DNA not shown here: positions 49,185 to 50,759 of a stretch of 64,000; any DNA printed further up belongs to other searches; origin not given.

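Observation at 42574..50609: Co-directional envelope-modification-like cluster: L,D-transpeptidase, GNAT, SAM-MTase, GT87/DUF2029, GT-C-like/TPR, TPR protein, secreted Cys protein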

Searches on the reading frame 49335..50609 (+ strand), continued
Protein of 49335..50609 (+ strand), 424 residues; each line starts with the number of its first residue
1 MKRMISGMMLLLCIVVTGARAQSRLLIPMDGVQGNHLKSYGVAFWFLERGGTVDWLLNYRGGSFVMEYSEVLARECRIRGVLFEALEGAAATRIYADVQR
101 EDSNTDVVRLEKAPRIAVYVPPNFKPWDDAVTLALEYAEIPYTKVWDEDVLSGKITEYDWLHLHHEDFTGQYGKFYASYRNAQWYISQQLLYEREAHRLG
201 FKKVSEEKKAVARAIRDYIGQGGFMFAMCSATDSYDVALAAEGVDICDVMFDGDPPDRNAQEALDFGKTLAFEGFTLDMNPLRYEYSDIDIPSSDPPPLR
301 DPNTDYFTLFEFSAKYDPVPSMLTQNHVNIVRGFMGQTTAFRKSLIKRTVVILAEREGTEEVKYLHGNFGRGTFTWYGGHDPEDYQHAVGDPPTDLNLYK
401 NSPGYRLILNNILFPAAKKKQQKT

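Call 62: search_protein_families(library=pfam, proteins=[P0317, P0319, P0325, P0327, P0328, P0329, P0332, P0334, P0462, P0441], max_evalue=0.01)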
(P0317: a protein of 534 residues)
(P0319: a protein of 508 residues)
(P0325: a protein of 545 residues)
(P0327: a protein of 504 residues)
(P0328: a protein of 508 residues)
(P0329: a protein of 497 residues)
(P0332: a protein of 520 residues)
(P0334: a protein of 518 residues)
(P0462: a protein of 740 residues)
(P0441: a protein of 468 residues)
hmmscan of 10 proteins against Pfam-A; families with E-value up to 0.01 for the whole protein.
P0317 (534 aa): 2 families
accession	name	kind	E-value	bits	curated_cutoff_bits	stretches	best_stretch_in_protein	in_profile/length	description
PF18962.6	Por_Secre_tail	-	2.1e-11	44.4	27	1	466-527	1-66/75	Secretion system C-terminal sorting domain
PF19910.5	DUF6383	-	0.0011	19.5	23.7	1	462-532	10-73/74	Domain of unknown function (DUF6383)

P0319 (508 aa): 1 family
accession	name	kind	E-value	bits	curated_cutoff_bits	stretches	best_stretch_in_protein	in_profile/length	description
PF18962.6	Por_Secre_tail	-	6.8e-15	55.6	27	1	431-507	1-75/75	Secretion system C-terminal sorting domain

P0325 (545 aa): 0 families

P0327 (504 aa): 2 families
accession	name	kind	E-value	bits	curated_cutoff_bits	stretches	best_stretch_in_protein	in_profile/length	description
PF18962.6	Por_Secre_tail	-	6.9e-11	42.7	27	1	425-499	2-75/75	Secretion system C-terminal sorting domain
PF23623.1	GBD_IRG7_N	-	0.00057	20.5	27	1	430-490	23-81/95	IRG7 N-terminal galactose binding domain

P0328 (508 aa): 1 family
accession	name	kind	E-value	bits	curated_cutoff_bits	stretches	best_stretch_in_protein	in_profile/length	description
PF18962.6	Por_Secre_tail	-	7.3e-08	33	27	1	431-507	1-75/75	Secretion system C-terminal sorting domain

P0329 (497 aa): 2 families
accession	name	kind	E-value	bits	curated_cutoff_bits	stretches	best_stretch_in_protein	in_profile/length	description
PF18962.6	Por_Secre_tail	-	3e-14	53.5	27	1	424-495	1-74/75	Secretion system C-terminal sorting domain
PF11589.14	DUF3244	-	5.3e-05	23.6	25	1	430-486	28-86/96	Domain of unknown function (DUF3244)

P0332 (520 aa): 0 families

P0334 (518 aa): 1 family
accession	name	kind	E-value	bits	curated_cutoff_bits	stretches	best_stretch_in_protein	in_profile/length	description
PF18962.6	Por_Secre_tail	-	2.1e-13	50.8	27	1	442-516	3-75/75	Secretion system C-terminal sorting domain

P0462 (740 aa): 1 family
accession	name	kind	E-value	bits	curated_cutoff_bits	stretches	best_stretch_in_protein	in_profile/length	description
PF06733.21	DEAD_2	-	0.0029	17.7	21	1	634-709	102-170/172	DEAD_2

P0441 (468 aa): 0 families

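Call 64: search_solved_structures(query=A1, max_evalue=10, show_alignments=2)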
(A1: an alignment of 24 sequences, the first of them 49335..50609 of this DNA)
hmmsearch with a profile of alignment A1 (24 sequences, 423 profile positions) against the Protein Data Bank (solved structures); distinct sequences matched with E-value up to 10: 4.
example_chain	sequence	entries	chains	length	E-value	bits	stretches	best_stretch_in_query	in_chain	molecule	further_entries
9g6k_LU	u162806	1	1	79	0.8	11.5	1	327-365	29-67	Large ribosomal subunit protein mL49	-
2qh1_A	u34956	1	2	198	1.2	10.9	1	59-133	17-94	Hypothetical protein Ta0289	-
1pvm_A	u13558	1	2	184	1.6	10.5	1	59-133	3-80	conserved hypothetical protein Ta0289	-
8fkt_SY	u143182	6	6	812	1.7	10.4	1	316-389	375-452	Probable 28S rRNA (cytosine(4447)-C(5))-methyltransferase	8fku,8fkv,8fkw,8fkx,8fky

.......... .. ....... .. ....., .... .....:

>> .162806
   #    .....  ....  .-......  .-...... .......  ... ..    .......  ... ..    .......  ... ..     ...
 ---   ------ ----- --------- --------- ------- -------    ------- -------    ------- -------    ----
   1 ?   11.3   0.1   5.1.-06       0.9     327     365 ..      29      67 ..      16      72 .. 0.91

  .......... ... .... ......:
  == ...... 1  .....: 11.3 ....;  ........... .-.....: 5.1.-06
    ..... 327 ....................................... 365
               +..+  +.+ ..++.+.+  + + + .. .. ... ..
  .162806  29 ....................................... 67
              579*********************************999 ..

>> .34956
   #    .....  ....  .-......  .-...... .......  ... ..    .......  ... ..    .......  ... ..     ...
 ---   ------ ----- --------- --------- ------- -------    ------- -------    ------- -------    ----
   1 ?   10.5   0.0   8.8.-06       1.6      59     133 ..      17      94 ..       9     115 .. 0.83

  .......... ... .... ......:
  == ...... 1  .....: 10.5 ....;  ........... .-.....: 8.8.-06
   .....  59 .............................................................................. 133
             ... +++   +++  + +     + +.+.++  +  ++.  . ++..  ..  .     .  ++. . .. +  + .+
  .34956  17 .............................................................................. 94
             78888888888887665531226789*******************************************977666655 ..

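Call 65: search_protein_families(library=ncbifam, proteins=[L042:4838-8122:+, P0319], max_evalue=0.01)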
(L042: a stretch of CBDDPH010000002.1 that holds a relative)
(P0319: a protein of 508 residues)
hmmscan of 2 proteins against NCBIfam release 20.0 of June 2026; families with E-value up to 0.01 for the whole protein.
L042:4838-8122:+ (1094 aa): 0 families

P0319 (508 aa): 3 families
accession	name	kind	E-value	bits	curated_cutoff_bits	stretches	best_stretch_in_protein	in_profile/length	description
TIGR04183.1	Por_Secre_tail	domain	1.7e-13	50.4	23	1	431-508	1-72/72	T9SS type A sorting domain-containing protein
NF038113.1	T9SSA_dep_M36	equivalog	8.2e-13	47.4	885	1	423-508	787-869/869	T9SS-dependent M36 family metallopeptidase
NF050177.1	TapA_OM_Porphy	equivalog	0.00038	19.3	500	1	422-507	464-543/544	TapA/TapC family T9SS-dependent outer membrane protein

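Call 86: search_protein_families(library=pfam, alignment_id=A4, max_evalue=10)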
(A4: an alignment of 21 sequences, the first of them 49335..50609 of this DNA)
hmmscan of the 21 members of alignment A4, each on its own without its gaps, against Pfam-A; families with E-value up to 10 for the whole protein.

A. member 1, window:49335-50609:+ (424 aa): 0 families

B. families by the number of members that match (of 21 scanned): 19 families
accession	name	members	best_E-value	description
PF18962.6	Por_Secre_tail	7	6.8e-15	Secretion system C-terminal sorting domain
PF09825.15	BPL_N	4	0.0015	Biotin-protein ligase, N terminal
PF23623.1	GBD_IRG7_N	2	0.00057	IRG7 N-terminal galactose binding domain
PF11589.14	DUF3244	1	5.3e-05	Domain of unknown function (DUF3244)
PF19910.5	DUF6383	1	0.0011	Domain of unknown function (DUF6383)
PF20957.2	GxGYxYP_N_2nd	1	0.0057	GxGYxYP_N second domain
PF17194.10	AbiEi_3_N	1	0.01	Transcriptional regulator, AbiEi antitoxin N-terminal domain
PF20746.2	EndoS_Ig-like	1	0.032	Endo-beta-N-acetylglucosaminidase F2, Ig-like domain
PF15597.11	Imm59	1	0.039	Immunity protein 59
PF17066.10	RITA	1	0.047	RBPJ-interacting and tubulin associated protein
PF08612.16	Med20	1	0.06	TATA-binding related factor (TRF) of subunit 20 of Mediator complex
PF16967.11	TcfC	1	0.094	E-set like domain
PF14783.12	BBS2_Mid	1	0.11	Ciliary BBSome complex subunit 2, middle region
PF13635.12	DUF4143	1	0.13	Domain of unknown function (DUF4143)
PF13860.13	FlgD_ig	1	0.16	FlgD Ig-like domain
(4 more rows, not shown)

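Call 87: search_protein_families(library=pfam, proteins=[P0318, P0320, P0322, P0323, P0324, P0326, P0330, P0336, P0342, L064:9977-11242:+], max_evalue=10)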
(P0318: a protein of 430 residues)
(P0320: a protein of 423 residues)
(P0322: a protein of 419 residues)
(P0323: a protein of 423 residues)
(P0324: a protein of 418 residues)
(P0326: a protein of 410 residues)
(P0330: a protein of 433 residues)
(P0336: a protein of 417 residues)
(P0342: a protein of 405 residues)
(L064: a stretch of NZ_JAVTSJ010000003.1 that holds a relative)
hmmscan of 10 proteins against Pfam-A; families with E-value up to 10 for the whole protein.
P0318 (430 aa): 1 family
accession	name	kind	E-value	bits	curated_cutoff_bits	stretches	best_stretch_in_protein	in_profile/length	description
PF17194.10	AbiEi_3_N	-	0.01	16.3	26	1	42-87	19-64/93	Transcriptional regulator, AbiEi antitoxin N-terminal domain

P0320 (423 aa): 1 family
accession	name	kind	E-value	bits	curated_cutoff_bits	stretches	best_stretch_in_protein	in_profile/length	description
PF14651.12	Lipocalin_7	-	0.19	12.1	25.4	1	36-82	30-75/128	Lipocalin / cytosolic fatty-acid binding protein family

P0322 (419 aa): 0 families

P0323 (423 aa): 2 families
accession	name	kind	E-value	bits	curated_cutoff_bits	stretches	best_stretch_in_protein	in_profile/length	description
PF09825.15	BPL_N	-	0.0015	18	24.2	1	203-231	64-92/283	Biotin-protein ligase, N terminal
PF14783.12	BBS2_Mid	-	0.11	13.1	27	1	62-99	14-51/108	Ciliary BBSome complex subunit 2, middle region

P0324 (418 aa): 0 families

P0326 (410 aa): 2 families
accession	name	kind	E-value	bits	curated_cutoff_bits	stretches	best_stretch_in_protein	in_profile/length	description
PF20957.2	GxGYxYP_N_2nd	-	0.0057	17.2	24.5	1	118-181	8-68/68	GxGYxYP_N second domain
PF09825.15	BPL_N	-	0.034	13.5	24.2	1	176-281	45-147/283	Biotin-protein ligase, N terminal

P0330 (433 aa): 1 family
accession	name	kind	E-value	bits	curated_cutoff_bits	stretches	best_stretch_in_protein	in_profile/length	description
PF09825.15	BPL_N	-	0.13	11.6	24.2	1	179-226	46-91/283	Biotin-protein ligase, N terminal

P0336 (417 aa): 0 families

P0342 (405 aa): 1 family
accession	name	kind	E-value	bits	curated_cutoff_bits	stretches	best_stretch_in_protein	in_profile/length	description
PF17066.10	RITA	-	0.047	13.7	29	1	219-309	131-217/268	RBPJ-interacting and tubulin associated protein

L064:9977-11242:+ (421 aa): 2 families
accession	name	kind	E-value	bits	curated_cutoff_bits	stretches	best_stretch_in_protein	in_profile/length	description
PF08612.16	Med20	-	0.06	13.2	25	1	43-100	107-153/208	TATA-binding related factor (TRF) of subunit 20 of Mediator complex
PF13635.12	DUF4143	-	0.13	12.4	28.1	1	39-63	127-151/160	Domain of unknown function (DUF4143)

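Call 95: list_cluster_members(proteins=[P0317, P0318, P0319, P0320, P0322, P0323, P0324, P0326, P0327, P0330])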
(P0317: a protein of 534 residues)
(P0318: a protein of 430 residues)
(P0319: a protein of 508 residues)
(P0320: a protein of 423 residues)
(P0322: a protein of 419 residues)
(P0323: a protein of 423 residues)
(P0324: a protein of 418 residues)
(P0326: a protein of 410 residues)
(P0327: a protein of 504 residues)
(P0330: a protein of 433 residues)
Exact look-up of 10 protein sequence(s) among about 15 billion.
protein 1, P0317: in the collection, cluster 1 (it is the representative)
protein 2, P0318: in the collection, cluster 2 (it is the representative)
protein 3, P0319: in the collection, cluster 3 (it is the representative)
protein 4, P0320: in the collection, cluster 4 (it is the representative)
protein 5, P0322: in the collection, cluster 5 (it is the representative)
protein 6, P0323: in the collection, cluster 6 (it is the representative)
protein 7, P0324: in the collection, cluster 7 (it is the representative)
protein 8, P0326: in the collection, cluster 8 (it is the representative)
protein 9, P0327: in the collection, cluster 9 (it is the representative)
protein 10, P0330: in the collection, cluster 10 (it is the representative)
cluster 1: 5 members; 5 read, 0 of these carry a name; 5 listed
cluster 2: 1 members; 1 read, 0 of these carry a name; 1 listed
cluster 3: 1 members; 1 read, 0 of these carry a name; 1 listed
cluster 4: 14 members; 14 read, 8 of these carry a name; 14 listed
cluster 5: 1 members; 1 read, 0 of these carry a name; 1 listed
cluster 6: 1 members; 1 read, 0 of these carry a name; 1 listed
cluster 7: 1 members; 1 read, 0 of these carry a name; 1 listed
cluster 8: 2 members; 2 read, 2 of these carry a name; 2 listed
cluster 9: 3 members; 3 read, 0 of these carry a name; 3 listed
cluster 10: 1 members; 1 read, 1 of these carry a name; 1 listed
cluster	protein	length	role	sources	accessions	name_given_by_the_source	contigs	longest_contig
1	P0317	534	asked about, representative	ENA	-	-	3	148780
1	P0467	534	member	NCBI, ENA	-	-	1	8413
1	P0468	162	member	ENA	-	-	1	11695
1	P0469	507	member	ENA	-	-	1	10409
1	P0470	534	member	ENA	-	-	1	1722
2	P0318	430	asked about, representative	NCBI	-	-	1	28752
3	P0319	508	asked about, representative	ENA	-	-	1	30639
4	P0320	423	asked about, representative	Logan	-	-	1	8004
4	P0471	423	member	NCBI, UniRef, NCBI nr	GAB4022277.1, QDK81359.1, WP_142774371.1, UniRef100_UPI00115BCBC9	asparagine synthetase B [Spirosoma sp. KCTC 42546] | asparagine synthetase B n=1 Tax=Spirosoma sp. KCTC 42546 TaxID=2520506 RepID=UPI00115BCBC9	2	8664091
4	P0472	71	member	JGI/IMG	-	hypothetical protein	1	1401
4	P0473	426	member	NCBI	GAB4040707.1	hypothetical protein GCM10028809_65700 [Spirosoma gilvum]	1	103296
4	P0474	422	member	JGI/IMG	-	hypothetical protein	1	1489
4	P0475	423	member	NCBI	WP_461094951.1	asparagine synthetase B [Spirosoma gilvum]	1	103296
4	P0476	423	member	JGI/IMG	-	hypothetical protein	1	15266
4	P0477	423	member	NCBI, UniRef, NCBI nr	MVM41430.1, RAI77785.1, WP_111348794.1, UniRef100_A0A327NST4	asparagine synthetase B [Spirosoma sp. HMF3257] | Asparagine synthetase B n=1 Tax=Spirosoma telluris TaxID=2183553 RepID=A0A327NST4_9BACT | asparagine synthetase B [Spirosoma telluris]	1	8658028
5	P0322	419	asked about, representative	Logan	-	-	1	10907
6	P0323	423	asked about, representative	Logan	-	-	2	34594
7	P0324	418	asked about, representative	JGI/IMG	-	-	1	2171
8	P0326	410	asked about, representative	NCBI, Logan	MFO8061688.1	MAG: asparagine synthetase B [bacterium]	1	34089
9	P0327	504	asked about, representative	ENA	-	-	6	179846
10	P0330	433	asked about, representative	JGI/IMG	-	hypothetical protein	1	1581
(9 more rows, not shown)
